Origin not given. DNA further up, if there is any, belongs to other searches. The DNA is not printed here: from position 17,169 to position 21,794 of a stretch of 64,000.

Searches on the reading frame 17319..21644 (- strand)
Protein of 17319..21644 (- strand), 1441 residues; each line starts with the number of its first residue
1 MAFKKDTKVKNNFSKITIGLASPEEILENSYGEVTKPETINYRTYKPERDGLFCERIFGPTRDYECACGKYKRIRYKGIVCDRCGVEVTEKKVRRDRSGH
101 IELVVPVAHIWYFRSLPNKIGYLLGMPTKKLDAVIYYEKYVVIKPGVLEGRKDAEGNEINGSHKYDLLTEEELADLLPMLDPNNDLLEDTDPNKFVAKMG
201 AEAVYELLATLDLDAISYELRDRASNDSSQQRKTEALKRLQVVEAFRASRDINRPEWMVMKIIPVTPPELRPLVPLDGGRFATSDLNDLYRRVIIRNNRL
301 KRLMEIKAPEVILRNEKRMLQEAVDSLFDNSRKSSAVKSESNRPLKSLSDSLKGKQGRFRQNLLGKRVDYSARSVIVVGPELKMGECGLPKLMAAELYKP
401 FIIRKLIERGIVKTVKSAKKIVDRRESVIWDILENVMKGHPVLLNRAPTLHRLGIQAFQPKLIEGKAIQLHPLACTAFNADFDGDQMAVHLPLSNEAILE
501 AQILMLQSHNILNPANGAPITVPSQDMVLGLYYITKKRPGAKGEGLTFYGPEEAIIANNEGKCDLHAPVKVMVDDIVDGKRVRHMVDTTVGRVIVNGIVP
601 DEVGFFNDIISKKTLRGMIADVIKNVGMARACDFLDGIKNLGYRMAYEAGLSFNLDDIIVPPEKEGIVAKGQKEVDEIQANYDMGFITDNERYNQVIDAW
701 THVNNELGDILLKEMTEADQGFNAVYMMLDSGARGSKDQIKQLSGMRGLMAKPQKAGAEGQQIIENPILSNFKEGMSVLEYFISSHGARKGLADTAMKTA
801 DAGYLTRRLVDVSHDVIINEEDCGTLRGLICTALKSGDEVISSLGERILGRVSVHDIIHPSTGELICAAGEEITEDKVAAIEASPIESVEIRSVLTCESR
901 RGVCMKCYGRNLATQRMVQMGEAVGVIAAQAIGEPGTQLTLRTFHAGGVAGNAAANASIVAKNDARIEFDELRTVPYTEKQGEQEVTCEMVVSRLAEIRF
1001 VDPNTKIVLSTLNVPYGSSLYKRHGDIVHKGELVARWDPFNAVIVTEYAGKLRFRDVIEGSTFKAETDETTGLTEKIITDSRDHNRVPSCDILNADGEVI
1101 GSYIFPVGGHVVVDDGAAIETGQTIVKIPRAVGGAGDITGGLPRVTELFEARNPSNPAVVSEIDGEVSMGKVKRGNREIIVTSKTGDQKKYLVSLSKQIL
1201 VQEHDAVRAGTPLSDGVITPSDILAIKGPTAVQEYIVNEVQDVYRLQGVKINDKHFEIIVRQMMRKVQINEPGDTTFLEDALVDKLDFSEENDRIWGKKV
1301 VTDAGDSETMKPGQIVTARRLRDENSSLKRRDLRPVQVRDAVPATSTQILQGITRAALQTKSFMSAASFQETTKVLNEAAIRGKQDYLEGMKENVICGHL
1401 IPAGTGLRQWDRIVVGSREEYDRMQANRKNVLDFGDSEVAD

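Call 8: search_protein_families(library=pfam, proteins=[window:17319-21644:-])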
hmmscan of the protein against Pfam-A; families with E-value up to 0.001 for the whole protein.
window:17319-21644:- (1441 aa): 7 families
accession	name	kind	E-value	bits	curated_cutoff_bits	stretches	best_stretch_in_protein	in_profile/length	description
PF04997.17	RNA_pol_Rpb1_1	-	2.1e-79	267.6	39.7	1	11-363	2-312/312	RNA polymerase Rpb1, domain 1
PF04998.22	RNA_pol_Rpb1_5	-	2.4e-66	224.4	28.5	1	775-1275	1-257/267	RNA polymerase Rpb1, domain 5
PF00623.25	RNA_pol_Rpb1_2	-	4.3e-39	134.9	25.3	1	365-506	1-165/166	RNA polymerase Rpb1, domain 2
PF04983.23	RNA_pol_Rpb1_3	-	5.9e-26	91.7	28.9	1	510-658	1-162/162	RNA polymerase Rpb1, domain 3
PF05000.22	RNA_pol_Rpb1_4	-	5.9e-18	65.2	24.8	1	687-773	1-107/107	RNA polymerase Rpb1, domain 4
PF21668.3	RPOC_hybrid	-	6e-06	26.4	27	0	995-1036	29-68/102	DNA-directed RNA polymerase subunit beta', hybrid domain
PF01333.25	Apocytochr_F_C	-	0.00033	21.2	30.4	0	1071-1137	10-71/118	Apocytochrome F, C-terminal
